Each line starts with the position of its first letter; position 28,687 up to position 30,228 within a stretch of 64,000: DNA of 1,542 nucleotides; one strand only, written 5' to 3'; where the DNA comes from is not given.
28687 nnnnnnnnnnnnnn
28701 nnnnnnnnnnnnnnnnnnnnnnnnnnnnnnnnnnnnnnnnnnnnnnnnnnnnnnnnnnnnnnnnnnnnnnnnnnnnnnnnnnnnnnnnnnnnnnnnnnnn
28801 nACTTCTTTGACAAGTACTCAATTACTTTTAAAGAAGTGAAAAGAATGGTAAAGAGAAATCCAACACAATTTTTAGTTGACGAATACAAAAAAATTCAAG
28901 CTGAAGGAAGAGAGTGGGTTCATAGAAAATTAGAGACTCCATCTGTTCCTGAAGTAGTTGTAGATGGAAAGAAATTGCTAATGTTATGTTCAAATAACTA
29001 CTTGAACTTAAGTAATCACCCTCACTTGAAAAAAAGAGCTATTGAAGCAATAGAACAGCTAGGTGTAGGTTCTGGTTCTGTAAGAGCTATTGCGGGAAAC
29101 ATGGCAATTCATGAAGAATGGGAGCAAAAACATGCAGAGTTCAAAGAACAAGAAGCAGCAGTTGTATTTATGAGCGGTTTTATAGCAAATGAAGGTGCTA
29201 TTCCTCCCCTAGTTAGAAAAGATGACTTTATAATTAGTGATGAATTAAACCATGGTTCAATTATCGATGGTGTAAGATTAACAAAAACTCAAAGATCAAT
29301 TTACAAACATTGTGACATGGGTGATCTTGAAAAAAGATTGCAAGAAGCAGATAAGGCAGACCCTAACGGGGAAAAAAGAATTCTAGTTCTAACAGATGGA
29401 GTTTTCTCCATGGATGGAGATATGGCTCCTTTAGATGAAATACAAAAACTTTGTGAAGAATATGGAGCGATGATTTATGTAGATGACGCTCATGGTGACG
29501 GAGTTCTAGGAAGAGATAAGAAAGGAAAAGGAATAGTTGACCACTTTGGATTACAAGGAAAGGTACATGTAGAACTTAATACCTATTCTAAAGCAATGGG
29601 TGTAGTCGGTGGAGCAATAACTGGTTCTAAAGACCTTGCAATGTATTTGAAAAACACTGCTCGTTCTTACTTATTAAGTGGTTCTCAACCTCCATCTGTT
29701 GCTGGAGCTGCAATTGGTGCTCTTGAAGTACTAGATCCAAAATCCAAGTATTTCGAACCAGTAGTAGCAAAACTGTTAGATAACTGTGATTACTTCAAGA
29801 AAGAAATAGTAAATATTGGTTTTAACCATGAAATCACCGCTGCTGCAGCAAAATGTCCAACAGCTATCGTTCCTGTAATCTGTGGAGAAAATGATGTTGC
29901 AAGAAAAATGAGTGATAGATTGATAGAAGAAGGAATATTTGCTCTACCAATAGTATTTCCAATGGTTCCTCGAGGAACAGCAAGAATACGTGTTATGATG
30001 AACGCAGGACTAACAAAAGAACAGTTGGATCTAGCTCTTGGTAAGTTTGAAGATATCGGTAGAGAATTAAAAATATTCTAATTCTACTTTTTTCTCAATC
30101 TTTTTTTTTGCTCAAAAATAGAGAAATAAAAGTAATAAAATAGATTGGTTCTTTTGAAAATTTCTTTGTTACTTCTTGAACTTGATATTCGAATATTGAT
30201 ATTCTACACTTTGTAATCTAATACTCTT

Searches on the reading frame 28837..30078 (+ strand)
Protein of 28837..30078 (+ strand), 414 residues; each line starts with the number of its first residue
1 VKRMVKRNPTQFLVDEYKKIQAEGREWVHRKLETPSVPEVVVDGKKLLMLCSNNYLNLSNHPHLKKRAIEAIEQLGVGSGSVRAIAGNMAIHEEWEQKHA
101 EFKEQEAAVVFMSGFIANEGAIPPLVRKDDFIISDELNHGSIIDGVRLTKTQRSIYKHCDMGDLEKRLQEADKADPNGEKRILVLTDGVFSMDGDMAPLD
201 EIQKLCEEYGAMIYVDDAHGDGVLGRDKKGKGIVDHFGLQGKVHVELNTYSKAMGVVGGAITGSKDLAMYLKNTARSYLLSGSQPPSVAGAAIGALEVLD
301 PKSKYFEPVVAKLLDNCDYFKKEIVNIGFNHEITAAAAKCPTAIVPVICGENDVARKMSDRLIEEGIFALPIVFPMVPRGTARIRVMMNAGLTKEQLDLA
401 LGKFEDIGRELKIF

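Call 60: search_protein_families(library=pfam, proteins=[window:28837-30078:+], max_evalue=0.001)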
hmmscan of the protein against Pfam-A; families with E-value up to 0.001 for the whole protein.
window:28837-30078:+ (414 aa): 1 family
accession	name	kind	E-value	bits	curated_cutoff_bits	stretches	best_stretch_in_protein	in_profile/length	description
PF00155.27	Aminotran_1_2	-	9.5e-57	193.2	19.7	1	46-403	2-360/361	Aminotransferase class I and II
